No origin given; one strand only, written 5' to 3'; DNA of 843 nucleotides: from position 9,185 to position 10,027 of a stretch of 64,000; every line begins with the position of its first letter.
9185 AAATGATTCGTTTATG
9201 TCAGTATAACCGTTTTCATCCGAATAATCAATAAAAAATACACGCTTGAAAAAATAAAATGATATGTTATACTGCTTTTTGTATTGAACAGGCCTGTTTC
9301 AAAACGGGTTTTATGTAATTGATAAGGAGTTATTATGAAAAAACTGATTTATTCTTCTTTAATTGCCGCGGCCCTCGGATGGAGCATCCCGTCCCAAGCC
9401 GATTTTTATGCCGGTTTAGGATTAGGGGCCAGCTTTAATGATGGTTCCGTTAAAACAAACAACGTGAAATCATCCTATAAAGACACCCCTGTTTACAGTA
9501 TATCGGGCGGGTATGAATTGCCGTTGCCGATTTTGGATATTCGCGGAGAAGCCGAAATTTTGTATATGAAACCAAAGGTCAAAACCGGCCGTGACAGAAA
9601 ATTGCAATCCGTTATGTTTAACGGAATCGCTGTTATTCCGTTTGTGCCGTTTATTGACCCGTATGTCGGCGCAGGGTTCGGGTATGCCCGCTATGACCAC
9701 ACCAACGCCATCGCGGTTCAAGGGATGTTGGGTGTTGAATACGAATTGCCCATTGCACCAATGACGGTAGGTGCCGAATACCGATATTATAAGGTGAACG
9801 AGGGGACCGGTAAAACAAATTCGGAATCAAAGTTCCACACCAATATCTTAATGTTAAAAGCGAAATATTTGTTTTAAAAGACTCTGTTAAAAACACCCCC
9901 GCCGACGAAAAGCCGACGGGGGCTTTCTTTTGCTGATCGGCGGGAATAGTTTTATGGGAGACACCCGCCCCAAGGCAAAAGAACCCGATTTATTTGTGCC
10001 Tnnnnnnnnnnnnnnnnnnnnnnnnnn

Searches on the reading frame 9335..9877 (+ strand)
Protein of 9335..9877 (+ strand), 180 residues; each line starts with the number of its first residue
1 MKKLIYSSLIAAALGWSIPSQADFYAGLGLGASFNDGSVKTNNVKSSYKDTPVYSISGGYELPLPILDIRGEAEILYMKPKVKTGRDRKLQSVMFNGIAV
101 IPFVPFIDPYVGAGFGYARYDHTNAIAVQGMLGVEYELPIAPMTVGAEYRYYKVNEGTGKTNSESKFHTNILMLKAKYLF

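Call 12: search_protein_families(library=pfam, proteins=[window:9335-9877:+])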
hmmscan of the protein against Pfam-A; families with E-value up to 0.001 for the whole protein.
window:9335-9877:+ (180 aa): 3 families
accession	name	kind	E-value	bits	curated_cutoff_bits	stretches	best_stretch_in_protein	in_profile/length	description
PF13505.12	OMP_b-brl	-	2.1e-12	48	28.7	1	9-178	2-173/175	Outer membrane protein beta-barrel domain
PF01389.23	OmpA_membrane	-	4e-07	30.4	21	1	20-153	2-150/180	OmpA-like transmembrane domain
PF13609.12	Porin_4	-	6.3e-05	23.3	27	1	19-160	150-276/310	Gram-negative porin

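Call 59: find_encoding_contigs(protein=window:9335-9877:+, flank=3500, max_places=10)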
Protein window:9335-9877:+ (180 aa): 19 contigs read that carry it; 9 places shown.
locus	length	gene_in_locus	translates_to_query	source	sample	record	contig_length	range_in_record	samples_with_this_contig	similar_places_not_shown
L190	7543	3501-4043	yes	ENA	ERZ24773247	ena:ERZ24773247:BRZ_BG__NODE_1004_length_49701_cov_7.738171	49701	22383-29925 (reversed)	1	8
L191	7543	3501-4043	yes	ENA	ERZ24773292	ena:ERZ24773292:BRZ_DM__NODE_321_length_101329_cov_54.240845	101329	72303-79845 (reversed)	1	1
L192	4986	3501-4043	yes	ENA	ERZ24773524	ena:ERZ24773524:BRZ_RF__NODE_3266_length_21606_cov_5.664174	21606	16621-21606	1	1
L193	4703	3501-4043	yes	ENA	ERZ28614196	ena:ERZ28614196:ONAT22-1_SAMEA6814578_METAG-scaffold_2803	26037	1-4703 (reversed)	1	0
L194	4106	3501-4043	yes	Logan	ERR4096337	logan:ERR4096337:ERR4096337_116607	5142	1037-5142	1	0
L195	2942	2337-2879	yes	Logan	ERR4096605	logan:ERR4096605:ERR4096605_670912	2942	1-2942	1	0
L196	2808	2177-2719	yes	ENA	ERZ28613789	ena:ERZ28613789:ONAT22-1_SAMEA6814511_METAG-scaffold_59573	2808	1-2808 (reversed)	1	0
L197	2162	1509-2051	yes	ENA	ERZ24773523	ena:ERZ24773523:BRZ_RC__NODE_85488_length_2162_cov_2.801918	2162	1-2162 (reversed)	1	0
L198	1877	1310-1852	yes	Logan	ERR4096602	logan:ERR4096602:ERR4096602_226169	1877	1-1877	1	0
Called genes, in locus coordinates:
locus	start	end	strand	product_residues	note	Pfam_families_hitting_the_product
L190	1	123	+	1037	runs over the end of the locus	PF00873:ACR_tran, PF03176:MMPL (faint)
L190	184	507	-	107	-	-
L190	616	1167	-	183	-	PF13763:DUF4167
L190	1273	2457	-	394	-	-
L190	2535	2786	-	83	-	PF10073:GapR_DNA-bd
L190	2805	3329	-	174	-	PF06242:TrcR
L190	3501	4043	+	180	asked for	PF13505:OMP_b-brl, PF01389:OmpA_membrane (weak)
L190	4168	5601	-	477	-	-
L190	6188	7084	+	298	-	PF01545:Cation_efflux, PF16916:ZT_dimer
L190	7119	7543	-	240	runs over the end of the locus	-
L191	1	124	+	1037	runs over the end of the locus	PF00873:ACR_tran, PF03176:MMPL (weak)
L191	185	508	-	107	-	-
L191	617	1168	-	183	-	PF13763:DUF4167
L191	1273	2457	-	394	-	-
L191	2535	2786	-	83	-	PF10073:GapR_DNA-bd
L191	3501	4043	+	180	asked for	PF13505:OMP_b-brl, PF01389:OmpA_membrane (weak)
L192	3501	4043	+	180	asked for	PF13505:OMP_b-brl, PF01389:OmpA_membrane (weak)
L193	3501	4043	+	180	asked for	PF13505:OMP_b-brl, PF01389:OmpA_membrane (weak)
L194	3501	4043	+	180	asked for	PF13505:OMP_b-brl, PF01389:OmpA_membrane (weak)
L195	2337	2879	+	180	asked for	PF13505:OMP_b-brl, PF01389:OmpA_membrane (weak)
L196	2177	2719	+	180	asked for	PF13505:OMP_b-brl, PF01389:OmpA_membrane (weak)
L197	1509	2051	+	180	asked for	PF13505:OMP_b-brl, PF01389:OmpA_membrane (weak)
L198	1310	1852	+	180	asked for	PF13505:OMP_b-brl, PF01389:OmpA_membrane (weak)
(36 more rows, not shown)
